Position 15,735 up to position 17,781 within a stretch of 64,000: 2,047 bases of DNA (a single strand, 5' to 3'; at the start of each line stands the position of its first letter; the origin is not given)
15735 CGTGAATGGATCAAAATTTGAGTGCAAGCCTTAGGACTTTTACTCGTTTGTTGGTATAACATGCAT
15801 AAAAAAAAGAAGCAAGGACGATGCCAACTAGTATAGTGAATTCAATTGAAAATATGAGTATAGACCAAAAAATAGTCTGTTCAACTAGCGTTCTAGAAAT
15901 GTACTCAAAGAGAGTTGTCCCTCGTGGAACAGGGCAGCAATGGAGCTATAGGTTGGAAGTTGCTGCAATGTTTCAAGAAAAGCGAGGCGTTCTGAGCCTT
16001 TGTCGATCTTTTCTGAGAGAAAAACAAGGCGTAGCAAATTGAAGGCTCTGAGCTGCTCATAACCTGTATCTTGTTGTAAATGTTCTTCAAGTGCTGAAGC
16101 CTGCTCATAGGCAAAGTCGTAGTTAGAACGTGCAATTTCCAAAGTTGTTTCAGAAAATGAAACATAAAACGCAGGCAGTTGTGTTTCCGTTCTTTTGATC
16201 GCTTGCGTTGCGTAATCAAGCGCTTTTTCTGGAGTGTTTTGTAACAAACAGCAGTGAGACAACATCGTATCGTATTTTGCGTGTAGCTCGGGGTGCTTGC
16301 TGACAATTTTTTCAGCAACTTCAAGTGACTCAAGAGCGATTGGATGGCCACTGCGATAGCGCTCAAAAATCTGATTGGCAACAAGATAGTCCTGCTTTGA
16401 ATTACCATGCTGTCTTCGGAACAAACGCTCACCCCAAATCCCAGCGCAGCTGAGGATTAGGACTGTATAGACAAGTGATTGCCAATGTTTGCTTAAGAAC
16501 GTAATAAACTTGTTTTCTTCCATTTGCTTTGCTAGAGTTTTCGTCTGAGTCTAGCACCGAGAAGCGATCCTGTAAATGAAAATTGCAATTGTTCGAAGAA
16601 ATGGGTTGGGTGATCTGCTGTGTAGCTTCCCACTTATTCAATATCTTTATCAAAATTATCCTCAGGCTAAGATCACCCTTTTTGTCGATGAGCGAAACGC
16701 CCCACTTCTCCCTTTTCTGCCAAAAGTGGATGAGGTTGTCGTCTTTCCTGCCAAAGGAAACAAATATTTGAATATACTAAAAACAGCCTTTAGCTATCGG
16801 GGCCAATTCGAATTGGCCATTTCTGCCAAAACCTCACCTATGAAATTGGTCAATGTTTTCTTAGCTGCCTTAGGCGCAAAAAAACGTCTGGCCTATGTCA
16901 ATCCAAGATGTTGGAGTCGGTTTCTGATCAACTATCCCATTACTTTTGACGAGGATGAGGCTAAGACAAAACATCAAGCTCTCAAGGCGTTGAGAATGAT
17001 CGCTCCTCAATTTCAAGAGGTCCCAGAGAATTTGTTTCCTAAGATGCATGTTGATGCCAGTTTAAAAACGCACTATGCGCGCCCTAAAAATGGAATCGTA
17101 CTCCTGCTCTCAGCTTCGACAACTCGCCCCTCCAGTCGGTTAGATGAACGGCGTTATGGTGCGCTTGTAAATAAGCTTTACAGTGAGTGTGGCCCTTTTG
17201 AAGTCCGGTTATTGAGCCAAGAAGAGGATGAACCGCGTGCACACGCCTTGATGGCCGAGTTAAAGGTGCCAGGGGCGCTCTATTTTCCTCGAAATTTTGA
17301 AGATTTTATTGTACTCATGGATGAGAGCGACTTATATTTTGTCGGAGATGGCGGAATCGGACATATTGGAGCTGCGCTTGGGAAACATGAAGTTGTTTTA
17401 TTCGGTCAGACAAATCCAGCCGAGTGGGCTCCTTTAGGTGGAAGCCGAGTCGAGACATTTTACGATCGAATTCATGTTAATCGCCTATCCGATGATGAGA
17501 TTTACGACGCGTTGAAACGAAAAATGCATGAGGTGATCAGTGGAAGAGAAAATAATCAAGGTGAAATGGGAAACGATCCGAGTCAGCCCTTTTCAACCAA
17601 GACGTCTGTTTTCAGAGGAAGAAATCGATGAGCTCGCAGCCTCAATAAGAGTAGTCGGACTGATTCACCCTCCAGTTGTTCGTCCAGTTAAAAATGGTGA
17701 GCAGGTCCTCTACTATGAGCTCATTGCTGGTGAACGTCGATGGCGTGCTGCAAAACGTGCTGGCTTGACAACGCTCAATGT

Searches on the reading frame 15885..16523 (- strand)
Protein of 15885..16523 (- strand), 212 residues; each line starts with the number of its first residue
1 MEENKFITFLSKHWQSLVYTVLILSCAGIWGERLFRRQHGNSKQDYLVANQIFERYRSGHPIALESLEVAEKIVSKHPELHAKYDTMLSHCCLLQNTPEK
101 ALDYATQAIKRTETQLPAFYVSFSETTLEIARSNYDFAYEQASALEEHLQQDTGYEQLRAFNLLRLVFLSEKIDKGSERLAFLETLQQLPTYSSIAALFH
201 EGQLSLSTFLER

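Call 8: find_homologous_proteins(query=window:15885-16523:-)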
Query window:15885-16523:- (212 aa): 30 proteins with E <= 0.001 among 199 candidates.
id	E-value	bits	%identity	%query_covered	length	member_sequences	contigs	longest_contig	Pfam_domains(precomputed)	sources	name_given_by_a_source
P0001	7.3e-135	465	100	100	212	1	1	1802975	-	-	-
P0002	3.7e-67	244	53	100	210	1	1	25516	-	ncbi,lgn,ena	-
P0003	4.8e-67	244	53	99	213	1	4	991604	-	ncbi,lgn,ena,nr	ncbi:MAG: hypothetical protein S4CHLAM45_12070 [Chlamydiales bacterium]|nr:hypothetical protein [Chl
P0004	1.2e-65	239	53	100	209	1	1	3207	-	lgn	-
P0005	1.4e-64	236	52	99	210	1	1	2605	-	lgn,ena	-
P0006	3.0e-57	212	50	99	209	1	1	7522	-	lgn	-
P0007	5.9e-55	204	46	100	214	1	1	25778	-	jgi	-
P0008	3.6e-52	195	46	100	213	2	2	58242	-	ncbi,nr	ncbi:MAG: hypothetical protein JSS62_01825 [Verrucomicrobia bacterium]|nr:hypothetical protein [Verr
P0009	5.5e-48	181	60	62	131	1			-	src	-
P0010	6.6e-40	155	37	99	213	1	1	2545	-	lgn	-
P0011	1.7e-38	150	43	99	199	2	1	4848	-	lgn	-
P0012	1.0e-37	148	40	99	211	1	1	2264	-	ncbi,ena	-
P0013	4.9e-37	146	43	97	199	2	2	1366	-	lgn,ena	-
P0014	6.1e-30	123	34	100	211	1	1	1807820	-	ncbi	-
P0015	1.1e-29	122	36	100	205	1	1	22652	-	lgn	-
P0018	5.2e-17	80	36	70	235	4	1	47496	-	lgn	-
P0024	5.8e-12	64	30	78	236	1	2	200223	-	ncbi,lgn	-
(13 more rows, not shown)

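Call 9: search_protein_families(library=pfam, proteins=[window:15885-16523:-], max_evalue=0.01)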
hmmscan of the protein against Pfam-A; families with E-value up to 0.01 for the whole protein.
window:15885-16523:- (212 aa): 0 families

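Call 13: find_related_loci(query=A2, collection=genome_contigs, flank=4000)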
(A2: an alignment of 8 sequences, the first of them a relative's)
Query A2 (212 aa) in genome_contigs; peptide patterns used: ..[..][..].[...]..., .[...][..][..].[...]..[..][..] (x = any residue, [..] = any of these).
58 stretches matched a pattern; 3 encode a relative of the query (tblastn E <= 1e-3); 3 distinct loci.
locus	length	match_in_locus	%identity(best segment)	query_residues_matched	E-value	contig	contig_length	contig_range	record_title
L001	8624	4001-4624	53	1-211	4e-76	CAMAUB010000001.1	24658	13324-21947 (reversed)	MAG: Chlamydia trachomatis isolate MaH-04nov19-12 genome assembly, contig: MaH-04nov19-C5001, whole genome shotgun seque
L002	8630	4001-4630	53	1-210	2e-75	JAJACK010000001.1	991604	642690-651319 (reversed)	MAG: Chlamydiales bacterium isolate O_S4.1_17 SP4CHLAM17_1, whole genome shotgun sequence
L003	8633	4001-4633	46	1-211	4e-57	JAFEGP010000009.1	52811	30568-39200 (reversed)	MAG: Verrucomicrobia bacterium isolate SZAS-3 VERR-TMP-1__9__length-52811, whole genome shotgun sequence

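Call 21: find_encoding_contigs(protein=P0004, flank=3000, max_places=2)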
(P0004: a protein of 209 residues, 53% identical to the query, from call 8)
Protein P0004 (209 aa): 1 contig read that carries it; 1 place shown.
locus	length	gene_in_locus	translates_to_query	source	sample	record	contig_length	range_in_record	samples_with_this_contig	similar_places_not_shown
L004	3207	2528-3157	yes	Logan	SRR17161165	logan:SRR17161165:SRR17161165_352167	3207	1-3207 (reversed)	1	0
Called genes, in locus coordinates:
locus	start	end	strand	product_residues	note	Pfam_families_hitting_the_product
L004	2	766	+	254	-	?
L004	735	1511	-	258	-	PF02195:ParB_N, PF17762:HTH_ParB, PF23552:ParB_C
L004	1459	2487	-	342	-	PF01075:Glyco_transf_9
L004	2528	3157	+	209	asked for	-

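Call 22: find_encoding_contigs(protein=P0005, flank=3000, max_places=2)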
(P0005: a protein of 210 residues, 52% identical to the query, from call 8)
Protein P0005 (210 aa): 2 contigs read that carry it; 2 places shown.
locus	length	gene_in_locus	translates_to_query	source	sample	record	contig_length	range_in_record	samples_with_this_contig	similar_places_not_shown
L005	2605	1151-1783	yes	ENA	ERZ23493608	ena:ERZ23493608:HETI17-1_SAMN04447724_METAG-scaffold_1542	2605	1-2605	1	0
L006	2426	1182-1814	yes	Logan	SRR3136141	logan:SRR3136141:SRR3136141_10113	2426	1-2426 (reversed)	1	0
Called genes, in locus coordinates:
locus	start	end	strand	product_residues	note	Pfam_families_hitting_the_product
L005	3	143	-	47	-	?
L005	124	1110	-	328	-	PF01075:Glyco_transf_9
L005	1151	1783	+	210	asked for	-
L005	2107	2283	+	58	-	-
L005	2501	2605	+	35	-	?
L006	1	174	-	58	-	?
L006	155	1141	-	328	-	PF01075:Glyco_transf_9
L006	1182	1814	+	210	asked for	-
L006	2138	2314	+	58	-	-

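Call 23: find_encoding_contigs(protein=P0006, flank=3000, max_places=2)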
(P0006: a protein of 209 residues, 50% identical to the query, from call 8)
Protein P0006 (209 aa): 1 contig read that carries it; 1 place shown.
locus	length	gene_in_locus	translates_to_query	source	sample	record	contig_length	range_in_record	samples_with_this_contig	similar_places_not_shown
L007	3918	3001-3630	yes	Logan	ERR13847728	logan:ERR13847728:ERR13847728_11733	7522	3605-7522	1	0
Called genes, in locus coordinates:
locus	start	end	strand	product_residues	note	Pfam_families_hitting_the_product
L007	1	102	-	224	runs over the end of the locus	PF01865:PhoU_div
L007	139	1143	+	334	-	PF00005:ABC_tran, PF13401:AAA_22 (faint), PF13304:AAA_21 (weak), PF08352:oligo_HPY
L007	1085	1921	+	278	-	PF00005:ABC_tran, PF08352:oligo_HPY (weak)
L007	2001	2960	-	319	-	PF01075:Glyco_transf_9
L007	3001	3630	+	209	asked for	-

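Call 24: find_encoding_contigs(protein=P0007, flank=3000, max_places=2)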
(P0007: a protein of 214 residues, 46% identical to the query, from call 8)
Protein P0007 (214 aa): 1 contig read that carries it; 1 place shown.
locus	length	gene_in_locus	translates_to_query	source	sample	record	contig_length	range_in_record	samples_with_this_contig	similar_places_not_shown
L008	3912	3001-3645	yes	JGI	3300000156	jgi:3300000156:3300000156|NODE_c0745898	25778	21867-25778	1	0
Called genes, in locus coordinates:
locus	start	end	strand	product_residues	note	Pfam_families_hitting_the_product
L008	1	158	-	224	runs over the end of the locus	PF01865:PhoU_div, PF01895:PhoU (faint)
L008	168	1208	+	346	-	PF00005:ABC_tran, PF13401:AAA_22 (faint), PF13304:AAA_21 (weak), PF08352:oligo_HPY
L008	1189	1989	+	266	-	PF00005:ABC_tran, PF13401:AAA_22 (weak), PF08352:oligo_HPY (weak)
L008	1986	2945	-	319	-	PF01075:Glyco_transf_9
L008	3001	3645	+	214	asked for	-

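Call 25: find_encoding_contigs(protein=P0014, flank=3000, max_places=2)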
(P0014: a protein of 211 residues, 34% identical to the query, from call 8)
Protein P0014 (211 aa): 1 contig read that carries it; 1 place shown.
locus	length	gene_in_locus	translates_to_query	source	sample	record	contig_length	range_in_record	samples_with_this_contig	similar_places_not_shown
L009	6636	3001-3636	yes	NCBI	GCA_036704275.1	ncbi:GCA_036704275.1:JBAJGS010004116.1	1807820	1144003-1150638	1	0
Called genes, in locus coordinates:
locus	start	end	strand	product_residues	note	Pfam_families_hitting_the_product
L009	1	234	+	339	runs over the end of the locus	PF00005:ABC_tran, PF02463:SMC_N (weak), PF08352:oligo_HPY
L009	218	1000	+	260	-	PF00005:ABC_tran, PF13401:AAA_22 (weak), PF08352:oligo_HPY (weak)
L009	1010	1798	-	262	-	PF02195:ParB_N, PF01381:HTH_3 (faint), PF17762:HTH_ParB, PF23552:ParB_C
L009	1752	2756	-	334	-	PF01075:Glyco_transf_9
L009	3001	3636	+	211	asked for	-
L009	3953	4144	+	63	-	-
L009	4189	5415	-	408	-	PF07690:MFS_1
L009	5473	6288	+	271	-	PF00535:Glycos_transf_2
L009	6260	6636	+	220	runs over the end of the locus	PF01522:Polysacc_deac_1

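Call 26: find_encoding_contigs(protein=P0015, flank=3000, max_places=2)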
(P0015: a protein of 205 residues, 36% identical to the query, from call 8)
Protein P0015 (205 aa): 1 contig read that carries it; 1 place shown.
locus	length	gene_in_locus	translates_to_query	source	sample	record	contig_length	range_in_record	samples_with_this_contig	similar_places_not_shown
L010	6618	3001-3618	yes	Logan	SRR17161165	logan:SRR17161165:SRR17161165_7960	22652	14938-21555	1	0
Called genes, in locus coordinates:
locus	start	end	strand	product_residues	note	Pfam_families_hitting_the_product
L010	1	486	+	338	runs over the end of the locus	PF00005:ABC_tran, PF13304:AAA_21 (weak), PF08352:oligo_HPY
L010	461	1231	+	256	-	PF00005:ABC_tran, PF13401:AAA_22 (faint), PF08352:oligo_HPY (weak)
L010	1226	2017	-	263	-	PF02195:ParB_N, PF17762:HTH_ParB, PF23552:ParB_C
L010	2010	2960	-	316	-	PF01075:Glyco_transf_9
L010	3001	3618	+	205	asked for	-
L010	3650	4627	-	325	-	PF01073:3Beta_HSD, PF01370:Epimerase, PF02719:Polysacc_synt_2, PF04321:RmlD_sub_bind, PF13460:NAD_binding_10 (weak), PF16363:GDP_Man_Dehyd, PF07993:NAD_binding_4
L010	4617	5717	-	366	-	PF13727:CoA_binding_3 (faint), PF02397:Bac_transf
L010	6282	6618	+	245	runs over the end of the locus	PF00535:Glycos_transf_2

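Call 27: find_encoding_contigs(protein=P0011, flank=3000, max_places=2)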
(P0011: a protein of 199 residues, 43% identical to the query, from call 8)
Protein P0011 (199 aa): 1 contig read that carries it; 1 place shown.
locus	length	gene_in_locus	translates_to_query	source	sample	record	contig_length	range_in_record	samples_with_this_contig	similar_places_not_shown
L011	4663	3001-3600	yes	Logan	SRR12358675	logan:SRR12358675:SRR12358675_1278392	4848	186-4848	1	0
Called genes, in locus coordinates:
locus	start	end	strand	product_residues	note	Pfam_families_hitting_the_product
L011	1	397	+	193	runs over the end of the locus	?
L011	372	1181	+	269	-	PF00005:ABC_tran, PF13401:AAA_22 (weak), PF08352:oligo_HPY (weak)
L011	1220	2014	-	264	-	PF02195:ParB_N, PF17762:HTH_ParB, PF23552:ParB_C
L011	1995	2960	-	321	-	PF01075:Glyco_transf_9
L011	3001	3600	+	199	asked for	-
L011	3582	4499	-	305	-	PF01073:3Beta_HSD, PF01370:Epimerase, PF04321:RmlD_sub_bind, PF07993:NAD_binding_4, PF13460:NAD_binding_10 (weak), PF16363:GDP_Man_Dehyd, PF02719:Polysacc_synt_2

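Call 28: find_encoding_contigs(protein=P0010, flank=3000, max_places=2)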
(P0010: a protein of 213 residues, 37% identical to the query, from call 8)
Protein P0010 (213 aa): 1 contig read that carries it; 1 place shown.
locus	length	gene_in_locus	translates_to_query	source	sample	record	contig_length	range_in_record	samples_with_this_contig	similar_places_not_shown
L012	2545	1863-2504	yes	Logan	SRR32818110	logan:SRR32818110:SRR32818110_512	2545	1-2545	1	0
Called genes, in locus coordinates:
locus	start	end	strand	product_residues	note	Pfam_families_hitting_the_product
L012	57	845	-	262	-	PF02195:ParB_N, PF17762:HTH_ParB, PF23552:ParB_C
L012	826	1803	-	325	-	PF01075:Glyco_transf_9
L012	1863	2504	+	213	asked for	-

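Call 57: search_protein_families(library=ncbifam, proteins=[window:15885-16523:-], max_evalue=1)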
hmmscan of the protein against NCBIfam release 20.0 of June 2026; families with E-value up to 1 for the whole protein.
window:15885-16523:- (212 aa): 0 families

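Call 71: find_encoding_contigs(protein=P0012, flank=6000, max_places=2)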
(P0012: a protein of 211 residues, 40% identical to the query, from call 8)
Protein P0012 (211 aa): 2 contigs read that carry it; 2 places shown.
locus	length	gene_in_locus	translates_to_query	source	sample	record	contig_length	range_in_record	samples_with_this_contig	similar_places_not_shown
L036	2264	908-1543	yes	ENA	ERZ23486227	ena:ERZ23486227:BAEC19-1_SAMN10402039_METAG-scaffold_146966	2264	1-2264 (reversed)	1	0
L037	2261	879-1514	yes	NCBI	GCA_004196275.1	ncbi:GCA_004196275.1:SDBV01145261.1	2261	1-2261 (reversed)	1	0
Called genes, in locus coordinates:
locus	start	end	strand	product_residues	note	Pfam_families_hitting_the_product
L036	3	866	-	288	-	?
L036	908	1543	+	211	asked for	-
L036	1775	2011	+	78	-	-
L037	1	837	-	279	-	?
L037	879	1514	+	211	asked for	-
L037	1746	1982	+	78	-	-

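Call 72: find_encoding_contigs(protein=P0018, flank=8000, max_places=2)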
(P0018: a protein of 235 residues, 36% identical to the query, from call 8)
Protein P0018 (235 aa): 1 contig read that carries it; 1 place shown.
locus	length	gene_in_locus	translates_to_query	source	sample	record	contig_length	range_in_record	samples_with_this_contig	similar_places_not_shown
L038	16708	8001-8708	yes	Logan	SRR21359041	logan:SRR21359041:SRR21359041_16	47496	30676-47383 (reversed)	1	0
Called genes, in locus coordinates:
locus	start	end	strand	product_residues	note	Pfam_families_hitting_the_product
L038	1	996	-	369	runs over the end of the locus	?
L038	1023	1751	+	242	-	PF03099:BPL_LplA_LipB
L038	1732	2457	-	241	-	-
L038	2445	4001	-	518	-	-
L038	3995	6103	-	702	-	PF00092:VWA (weak), PF13519:VWA_2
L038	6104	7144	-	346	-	PF00092:VWA, PF13519:VWA_2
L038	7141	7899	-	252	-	PF02195:ParB_N, PF17762:HTH_ParB, PF23552:ParB_C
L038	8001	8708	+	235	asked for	-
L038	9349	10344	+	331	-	PF01761:DHQ_synthase, PF24621:DHQS_C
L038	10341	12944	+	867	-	PF01751:Toprim, PF01131:Topoisom_bac, PF01396:Zn_ribbon_Top1, PF02201:SWIB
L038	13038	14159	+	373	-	PF02275:CBAH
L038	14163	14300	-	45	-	-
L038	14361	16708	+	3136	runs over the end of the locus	PF12340:DUF3638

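Call 73: find_encoding_contigs(protein=P0024, flank=8000, max_places=2)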
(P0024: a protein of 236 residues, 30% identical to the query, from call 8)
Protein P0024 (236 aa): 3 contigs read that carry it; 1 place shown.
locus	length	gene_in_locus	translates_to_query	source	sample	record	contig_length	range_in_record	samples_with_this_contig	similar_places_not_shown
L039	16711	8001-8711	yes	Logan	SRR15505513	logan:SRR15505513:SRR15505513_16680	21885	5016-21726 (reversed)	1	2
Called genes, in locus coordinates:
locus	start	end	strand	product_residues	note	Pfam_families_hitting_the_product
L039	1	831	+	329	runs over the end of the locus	?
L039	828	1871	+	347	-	PF04085:MreC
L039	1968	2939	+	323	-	PF00005:ABC_tran, PF13304:AAA_21 (faint)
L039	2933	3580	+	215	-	PF00528:BPD_transp_1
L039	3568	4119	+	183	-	-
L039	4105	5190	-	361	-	PF04464:Glyphos_transf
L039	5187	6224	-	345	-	PF04464:Glyphos_transf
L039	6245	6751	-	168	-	-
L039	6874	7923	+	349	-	PF00730:HhH-GPD, PF00633:HHH (weak), PF14815:NUDIX_4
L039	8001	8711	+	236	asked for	-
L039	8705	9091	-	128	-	-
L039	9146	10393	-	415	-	PF01288:HPPK, PF00809:Pterin_bind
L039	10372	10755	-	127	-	PF02152:FolB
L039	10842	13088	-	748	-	PF23894:LD_SV2 (faint), PF00805:Pentapeptide (faint), PF13576:Pentapeptide_3 (faint), PF13599:Pentapeptide_4 (weak), PF00117:GATase, PF07722:Peptidase_C26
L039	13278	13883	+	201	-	-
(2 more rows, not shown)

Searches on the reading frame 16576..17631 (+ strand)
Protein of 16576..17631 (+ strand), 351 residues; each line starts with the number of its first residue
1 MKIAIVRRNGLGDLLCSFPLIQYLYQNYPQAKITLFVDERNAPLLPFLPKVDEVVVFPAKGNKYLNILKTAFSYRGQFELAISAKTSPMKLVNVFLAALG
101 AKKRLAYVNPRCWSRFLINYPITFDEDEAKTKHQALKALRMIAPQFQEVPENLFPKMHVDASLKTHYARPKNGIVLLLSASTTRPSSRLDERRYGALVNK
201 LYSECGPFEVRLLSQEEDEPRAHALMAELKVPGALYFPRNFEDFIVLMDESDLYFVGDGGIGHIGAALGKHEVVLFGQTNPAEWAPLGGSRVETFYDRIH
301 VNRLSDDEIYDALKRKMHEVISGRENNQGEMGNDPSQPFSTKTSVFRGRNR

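Call 9: search_protein_families(library=pfam, proteins=[window:16576-17631:+], max_evalue=0.01)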
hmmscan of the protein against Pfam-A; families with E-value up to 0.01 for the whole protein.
window:16576-17631:+ (351 aa): 1 family
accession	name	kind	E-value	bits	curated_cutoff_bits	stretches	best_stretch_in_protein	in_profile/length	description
PF01075.23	Glyco_transf_9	-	3.8e-14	53.1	22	1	99-291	32-224/247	Glycosyltransferase family 9 (heptosyltransferase)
